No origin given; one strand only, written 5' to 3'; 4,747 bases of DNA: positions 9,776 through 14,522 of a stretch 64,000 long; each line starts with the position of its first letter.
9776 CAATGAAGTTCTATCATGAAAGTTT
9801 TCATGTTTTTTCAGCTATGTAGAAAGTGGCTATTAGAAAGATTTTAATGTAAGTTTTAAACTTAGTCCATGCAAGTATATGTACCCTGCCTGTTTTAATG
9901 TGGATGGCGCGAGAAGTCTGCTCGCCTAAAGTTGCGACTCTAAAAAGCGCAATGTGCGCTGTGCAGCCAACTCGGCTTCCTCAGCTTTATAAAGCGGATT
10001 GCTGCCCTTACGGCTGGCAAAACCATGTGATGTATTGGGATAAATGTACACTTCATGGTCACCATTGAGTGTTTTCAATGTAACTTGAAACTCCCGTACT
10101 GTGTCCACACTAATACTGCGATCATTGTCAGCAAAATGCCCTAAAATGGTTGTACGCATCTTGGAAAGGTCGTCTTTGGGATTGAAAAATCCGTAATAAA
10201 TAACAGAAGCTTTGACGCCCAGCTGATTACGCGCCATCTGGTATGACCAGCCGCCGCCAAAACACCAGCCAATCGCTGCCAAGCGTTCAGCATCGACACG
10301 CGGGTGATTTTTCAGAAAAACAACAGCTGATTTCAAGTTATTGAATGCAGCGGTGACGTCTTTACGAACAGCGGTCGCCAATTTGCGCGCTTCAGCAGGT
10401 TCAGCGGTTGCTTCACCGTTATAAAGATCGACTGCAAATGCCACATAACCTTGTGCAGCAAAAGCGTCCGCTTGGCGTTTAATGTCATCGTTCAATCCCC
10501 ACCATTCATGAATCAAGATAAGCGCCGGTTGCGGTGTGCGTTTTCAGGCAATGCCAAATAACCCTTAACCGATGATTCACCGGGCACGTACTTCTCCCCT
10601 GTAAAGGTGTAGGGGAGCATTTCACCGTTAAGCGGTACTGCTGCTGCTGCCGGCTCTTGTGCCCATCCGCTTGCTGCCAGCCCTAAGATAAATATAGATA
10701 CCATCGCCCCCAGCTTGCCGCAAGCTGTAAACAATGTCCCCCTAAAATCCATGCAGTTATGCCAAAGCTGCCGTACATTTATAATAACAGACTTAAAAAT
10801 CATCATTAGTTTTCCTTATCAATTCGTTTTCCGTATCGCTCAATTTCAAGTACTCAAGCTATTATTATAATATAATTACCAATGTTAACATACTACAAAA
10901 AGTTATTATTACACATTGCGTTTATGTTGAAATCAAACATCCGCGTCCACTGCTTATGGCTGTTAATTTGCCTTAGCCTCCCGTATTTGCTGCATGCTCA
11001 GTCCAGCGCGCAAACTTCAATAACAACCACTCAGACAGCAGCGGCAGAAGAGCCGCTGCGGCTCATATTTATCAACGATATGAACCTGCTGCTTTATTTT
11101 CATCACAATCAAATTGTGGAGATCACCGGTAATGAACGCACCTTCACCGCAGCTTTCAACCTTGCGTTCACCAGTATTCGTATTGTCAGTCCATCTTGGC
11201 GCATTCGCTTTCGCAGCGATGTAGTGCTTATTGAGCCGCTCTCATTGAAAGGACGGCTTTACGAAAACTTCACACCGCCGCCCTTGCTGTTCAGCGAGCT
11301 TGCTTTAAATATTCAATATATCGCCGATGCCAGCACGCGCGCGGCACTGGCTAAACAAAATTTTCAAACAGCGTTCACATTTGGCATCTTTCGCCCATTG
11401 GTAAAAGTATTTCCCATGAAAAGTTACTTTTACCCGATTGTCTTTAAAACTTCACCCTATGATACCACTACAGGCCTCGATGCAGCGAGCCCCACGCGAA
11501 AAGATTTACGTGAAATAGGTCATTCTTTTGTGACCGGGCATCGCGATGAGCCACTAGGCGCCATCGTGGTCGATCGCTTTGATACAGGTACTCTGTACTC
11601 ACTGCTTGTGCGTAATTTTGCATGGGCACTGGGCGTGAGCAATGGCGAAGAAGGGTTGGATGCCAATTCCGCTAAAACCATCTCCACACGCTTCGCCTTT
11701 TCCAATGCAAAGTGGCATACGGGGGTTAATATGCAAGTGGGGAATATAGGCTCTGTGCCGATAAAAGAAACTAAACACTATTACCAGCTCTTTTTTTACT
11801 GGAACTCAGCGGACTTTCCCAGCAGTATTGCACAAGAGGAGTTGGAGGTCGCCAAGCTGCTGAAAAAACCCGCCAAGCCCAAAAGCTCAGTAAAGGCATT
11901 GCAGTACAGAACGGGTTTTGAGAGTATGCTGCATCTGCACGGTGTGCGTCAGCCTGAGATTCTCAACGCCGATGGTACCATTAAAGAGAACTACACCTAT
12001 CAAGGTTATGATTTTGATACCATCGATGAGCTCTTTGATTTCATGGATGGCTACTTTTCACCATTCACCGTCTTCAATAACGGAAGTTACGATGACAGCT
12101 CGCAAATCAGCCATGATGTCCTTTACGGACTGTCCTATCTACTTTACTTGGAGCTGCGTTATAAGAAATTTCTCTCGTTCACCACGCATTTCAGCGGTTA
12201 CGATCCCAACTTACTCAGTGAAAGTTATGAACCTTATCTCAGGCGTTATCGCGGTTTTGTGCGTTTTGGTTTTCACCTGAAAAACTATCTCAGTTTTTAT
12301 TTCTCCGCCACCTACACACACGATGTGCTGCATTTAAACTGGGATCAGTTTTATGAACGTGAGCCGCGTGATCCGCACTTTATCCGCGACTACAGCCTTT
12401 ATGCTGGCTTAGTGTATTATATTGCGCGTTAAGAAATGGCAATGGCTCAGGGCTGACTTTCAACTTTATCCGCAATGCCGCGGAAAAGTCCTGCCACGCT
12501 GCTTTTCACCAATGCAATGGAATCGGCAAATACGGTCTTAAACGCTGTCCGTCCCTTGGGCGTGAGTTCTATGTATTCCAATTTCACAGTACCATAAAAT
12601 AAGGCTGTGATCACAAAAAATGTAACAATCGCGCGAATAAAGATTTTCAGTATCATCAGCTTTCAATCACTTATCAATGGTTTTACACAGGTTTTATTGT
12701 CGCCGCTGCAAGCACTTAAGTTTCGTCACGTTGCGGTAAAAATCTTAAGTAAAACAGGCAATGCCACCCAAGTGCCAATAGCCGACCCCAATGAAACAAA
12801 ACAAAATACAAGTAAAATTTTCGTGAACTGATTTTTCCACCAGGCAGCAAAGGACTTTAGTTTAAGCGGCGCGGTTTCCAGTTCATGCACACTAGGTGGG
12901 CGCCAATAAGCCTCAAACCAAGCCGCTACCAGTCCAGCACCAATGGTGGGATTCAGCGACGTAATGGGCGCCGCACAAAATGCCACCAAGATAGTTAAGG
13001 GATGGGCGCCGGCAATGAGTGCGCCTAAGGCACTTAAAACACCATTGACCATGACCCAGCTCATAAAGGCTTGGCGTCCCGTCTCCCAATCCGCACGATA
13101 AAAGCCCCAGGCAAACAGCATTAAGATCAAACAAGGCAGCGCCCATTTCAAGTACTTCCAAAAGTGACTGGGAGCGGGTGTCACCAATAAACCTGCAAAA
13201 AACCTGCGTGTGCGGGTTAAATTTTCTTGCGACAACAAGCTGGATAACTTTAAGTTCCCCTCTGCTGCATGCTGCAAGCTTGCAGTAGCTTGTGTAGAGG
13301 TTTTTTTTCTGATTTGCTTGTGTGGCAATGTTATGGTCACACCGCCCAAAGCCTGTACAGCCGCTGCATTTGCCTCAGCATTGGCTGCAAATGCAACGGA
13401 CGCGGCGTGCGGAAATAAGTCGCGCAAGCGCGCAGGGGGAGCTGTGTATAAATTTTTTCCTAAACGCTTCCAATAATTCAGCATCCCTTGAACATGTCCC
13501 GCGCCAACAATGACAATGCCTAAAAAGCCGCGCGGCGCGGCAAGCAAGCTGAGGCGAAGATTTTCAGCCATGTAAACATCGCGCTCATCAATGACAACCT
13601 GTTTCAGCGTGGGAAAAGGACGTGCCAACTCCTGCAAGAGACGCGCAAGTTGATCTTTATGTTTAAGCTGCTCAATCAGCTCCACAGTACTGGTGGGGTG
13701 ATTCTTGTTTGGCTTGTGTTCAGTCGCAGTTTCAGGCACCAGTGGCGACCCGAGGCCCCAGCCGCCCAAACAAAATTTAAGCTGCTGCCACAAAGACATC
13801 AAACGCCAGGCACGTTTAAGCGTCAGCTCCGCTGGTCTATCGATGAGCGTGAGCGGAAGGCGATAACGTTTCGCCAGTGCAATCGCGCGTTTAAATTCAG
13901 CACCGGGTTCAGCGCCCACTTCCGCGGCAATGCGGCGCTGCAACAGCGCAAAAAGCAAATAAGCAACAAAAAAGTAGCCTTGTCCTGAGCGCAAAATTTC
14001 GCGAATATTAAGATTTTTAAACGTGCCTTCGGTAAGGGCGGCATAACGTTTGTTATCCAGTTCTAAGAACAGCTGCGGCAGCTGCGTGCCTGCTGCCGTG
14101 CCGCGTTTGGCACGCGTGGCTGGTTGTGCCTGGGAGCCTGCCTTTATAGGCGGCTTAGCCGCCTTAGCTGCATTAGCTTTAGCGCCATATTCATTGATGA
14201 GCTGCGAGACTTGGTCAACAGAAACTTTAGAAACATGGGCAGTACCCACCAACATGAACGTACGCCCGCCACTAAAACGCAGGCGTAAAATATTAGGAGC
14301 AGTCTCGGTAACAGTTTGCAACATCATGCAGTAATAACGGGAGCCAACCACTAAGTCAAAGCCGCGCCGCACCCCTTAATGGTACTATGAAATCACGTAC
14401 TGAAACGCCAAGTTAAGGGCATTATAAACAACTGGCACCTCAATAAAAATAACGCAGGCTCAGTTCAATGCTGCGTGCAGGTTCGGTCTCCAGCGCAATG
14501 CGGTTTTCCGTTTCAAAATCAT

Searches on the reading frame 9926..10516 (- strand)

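Call 59: search_protein_families(library=pfam, proteins=[window:9926-10516:-], max_evalue=0.00001)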
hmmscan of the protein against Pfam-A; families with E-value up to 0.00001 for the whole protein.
window:9926-10516:- (196 aa): 2 families
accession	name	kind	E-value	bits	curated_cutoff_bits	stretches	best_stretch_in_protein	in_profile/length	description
PF01738.24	DLH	-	5.2e-43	147.6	21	1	1-194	18-215/217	Dienelactone hydrolase family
PF12740.14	PETase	-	1.2e-06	28.5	28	1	18-132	76-179/263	PET hydrolase-like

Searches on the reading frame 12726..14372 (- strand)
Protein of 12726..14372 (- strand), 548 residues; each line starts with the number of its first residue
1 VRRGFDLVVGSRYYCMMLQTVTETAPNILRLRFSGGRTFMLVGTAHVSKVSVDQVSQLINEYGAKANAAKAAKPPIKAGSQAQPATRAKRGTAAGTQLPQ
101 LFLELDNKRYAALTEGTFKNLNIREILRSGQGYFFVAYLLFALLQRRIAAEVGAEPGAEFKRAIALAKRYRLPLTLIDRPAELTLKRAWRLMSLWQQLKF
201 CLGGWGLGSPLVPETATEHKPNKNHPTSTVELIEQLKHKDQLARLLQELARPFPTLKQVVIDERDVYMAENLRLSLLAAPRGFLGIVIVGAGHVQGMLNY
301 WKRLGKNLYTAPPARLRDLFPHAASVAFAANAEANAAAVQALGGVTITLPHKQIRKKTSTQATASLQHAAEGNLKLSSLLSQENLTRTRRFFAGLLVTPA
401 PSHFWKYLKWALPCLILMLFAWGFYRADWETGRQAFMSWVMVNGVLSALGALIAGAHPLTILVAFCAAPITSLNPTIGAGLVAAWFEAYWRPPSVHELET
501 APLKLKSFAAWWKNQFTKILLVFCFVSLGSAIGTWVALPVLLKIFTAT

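Call 59: search_protein_families(library=pfam, proteins=[window:12726-14372:-], max_evalue=0.00001)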
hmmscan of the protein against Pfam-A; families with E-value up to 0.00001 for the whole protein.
window:12726-14372:- (548 aa): 1 family
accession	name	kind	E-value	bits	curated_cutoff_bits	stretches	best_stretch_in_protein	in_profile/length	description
PF01963.22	TraB_PrgY_gumN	-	4.2e-19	69.9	26.8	1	97-310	38-260/263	TraB/PrgY/gumN family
